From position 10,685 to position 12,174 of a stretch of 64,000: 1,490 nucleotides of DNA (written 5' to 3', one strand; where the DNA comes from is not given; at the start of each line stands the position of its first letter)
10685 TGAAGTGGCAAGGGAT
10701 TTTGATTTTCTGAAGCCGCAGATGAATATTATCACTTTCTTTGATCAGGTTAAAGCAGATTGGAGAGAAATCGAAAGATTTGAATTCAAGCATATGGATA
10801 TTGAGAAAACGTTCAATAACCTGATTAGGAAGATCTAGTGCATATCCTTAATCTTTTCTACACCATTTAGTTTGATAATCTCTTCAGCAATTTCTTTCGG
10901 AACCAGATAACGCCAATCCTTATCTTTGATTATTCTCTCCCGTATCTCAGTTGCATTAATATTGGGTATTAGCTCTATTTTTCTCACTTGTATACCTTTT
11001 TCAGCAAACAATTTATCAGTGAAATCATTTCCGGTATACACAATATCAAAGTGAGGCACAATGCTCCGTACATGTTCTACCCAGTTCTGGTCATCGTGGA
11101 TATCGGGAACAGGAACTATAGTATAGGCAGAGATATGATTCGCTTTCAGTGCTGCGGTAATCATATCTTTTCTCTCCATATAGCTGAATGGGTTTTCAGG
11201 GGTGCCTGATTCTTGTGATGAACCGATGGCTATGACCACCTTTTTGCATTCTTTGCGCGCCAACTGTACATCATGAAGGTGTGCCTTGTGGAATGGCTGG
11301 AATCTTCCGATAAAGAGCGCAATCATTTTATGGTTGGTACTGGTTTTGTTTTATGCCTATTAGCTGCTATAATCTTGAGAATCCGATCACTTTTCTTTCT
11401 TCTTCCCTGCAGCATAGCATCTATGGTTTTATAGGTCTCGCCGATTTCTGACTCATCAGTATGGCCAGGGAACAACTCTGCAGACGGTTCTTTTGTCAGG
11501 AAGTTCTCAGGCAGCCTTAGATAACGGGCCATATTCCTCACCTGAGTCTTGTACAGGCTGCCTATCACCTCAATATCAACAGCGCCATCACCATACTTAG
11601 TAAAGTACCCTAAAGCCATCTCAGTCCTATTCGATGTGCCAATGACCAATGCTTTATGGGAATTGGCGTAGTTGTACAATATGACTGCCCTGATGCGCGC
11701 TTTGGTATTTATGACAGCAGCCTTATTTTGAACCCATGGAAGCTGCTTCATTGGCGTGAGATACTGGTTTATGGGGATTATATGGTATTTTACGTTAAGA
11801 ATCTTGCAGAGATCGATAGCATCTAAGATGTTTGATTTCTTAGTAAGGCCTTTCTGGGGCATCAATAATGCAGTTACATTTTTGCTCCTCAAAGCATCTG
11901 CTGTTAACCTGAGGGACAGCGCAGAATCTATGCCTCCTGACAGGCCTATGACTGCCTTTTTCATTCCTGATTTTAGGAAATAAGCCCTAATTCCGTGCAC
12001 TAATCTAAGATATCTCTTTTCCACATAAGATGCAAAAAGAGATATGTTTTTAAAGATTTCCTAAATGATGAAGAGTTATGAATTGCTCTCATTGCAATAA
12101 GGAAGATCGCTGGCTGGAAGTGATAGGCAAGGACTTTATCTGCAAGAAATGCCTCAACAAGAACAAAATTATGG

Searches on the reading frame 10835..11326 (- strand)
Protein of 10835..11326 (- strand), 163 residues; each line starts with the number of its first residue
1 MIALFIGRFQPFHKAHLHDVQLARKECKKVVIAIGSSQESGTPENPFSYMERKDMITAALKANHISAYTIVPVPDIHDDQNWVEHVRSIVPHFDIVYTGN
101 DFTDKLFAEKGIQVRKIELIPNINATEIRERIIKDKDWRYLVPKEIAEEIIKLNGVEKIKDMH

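Call 16: search_protein_families(library=pfam, proteins=[window:10835-11326:-], max_evalue=0.001)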
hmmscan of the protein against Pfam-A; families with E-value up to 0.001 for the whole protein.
window:10835-11326:- (163 aa): 1 family
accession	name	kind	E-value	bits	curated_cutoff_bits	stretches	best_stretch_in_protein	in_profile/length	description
PF01467.32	CTP_transf_like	-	1.9e-13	51.2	21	1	4-131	1-133/133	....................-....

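Call 51: search_protein_families(library=ncbifam, proteins=[window:10835-11326:-], max_evalue=0.00001)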
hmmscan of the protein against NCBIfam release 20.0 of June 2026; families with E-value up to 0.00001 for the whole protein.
window:10835-11326:- (163 aa): 15 families
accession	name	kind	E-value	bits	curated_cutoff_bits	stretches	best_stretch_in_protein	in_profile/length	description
NF002243.0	PRK01153.1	subfamily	5.6e-49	166.1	127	1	3-162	3-166/175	nicotinamide-nucleotide adenylyltransferase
TIGR01527.1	arch_NMN_Atrans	equivalog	9.3e-44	148.9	181.2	1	3-162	2-165/167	nicotinamide-nucleotide adenylyltransferase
NF003785.0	PRK05379.1-1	equivalog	1.1e-20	74.1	418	1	2-90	4-95/347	bifunctional nicotinamide-nucleotide adenylyltransferase/Nudix hydroxylase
NF010365.0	PRK13793.1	equivalog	5.2e-20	71.9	198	1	4-91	8-95/196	nicotinate-nicotinamide nucleotide adenylyltransferase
NF003786.0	PRK05379.1-2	equivalog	6.7e-19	68.3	397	1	4-99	18-114/354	bifunctional nicotinamide-nucleotide adenylyltransferase/Nudix hydroxylase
NF003789.0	PRK05379.2-1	equivalog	1.1e-18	67.3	355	1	3-146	10-163/312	bifunctional nicotinamide mononucleotide adenylyltransferase/ADP-ribose pyrophosphatase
NF003791.0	PRK05379.2-3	equivalog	4.2e-17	62.3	409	1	2-88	7-94/340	bifunctional nicotinamide-nucleotide adenylyltransferase/Nudix hydroxylase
NF003787.0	PRK05379.1-4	equivalog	2.4e-15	56.4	449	1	4-90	13-100/346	bifunctional nicotinamide-nucleotide adenylyltransferase/Nudix hydroxylase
NF003788.0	PRK05379.1-5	equivalog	1.9e-12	47.1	354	1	4-90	9-95/351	bifunctional nicotinamide-nucleotide adenylyltransferase/Nudix hydroxylase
NF003790.0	PRK05379.2-2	equivalog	7.2e-12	45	403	1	4-90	23-112/354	bifunctional nicotinamide mononucleotide adenylyltransferase/ADP-ribose pyrophosphatase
TIGR00482.1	TIGR00482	equivalog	5.2e-10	39.7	112.45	0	81-152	110-190/194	nicotinate (nicotinamide) nucleotide adenylyltransferase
TIGR00125.1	cyt_tran_rel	domain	1.2e-09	38.2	27.7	1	2-61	1-61/65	adenylyltransferase/cytidyltransferase family protein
NF000839.0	PRK00071.1-1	equivalog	1.1e-07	32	187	0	3-63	9-70/219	nicotinate-nucleotide adenylyltransferase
NF000840.1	PRK00071.1-3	equivalog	1.2e-06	28.1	150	0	112-152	155-194/201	nicotinate-nucleotide adenylyltransferase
TIGR01510.1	coaD_prev_kdtB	equivalog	3.1e-06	27.3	103.3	0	2-62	1-58/155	pantetheine-phosphate adenylyltransferase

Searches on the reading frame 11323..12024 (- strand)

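Call 16: search_protein_families(library=pfam, proteins=[window:11323-12024:-], max_evalue=0.001)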
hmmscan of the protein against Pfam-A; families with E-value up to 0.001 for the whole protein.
window:11323-12024:- (233 aa): 2 families
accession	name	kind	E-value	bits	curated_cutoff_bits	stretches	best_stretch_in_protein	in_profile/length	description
PF02540.23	NAD_synthase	-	2.4e-66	223.8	21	1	7-223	4-222/242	NAD synthase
PF03054.22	tRNA_Me_trans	-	0.00061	19.9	20.6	0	23-85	2-72/202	tRNA methyl transferase HUP domain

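Call 51: search_protein_families(library=ncbifam, proteins=[window:11323-12024:-], max_evalue=0.00001)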
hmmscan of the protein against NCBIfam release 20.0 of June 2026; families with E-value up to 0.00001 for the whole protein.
window:11323-12024:- (233 aa): 9 families
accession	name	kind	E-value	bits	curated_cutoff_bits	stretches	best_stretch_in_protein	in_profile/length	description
NF010587.0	PRK13980.1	equivalog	5.5e-74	248.7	255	1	4-215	14-224/267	NAD+ synthase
TIGR00552.1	nadE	equivalog_domain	6.6e-66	222.1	63.65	1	11-230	12-241/251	NAD(+) synthase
NF010588.0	PRK13981.1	equivalog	1.3e-47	162.5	479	1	2-222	266-496/546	NAD+ synthase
NF002048.0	PRK00876.1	subfamily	2.6e-39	135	313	2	103-210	172-281/330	NAD(+) synthase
NF001979.1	PRK00768.1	equivalog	1.8e-35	122.7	250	1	8-231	24-265/266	NAD(+) synthase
NF002730.0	PRK02628.1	equivalog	1.9e-22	79.3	473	1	9-170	347-520/677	NAD(+) synthase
TIGR00268.2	TIGR00268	equivalog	3.6e-08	33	150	1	20-88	12-79/259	ATP-dependent sacrificial sulfur transferase LarE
TIGR00884.1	guaA_Cterm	equivalog_domain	1.5e-06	27.7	338.75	0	20-66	15-59/310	glutamine-hydrolyzing GMP synthase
NF000848.1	PRK00074.1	equivalog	1.8e-06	26.9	400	0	19-75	211-266/512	glutamine-hydrolyzing GMP synthase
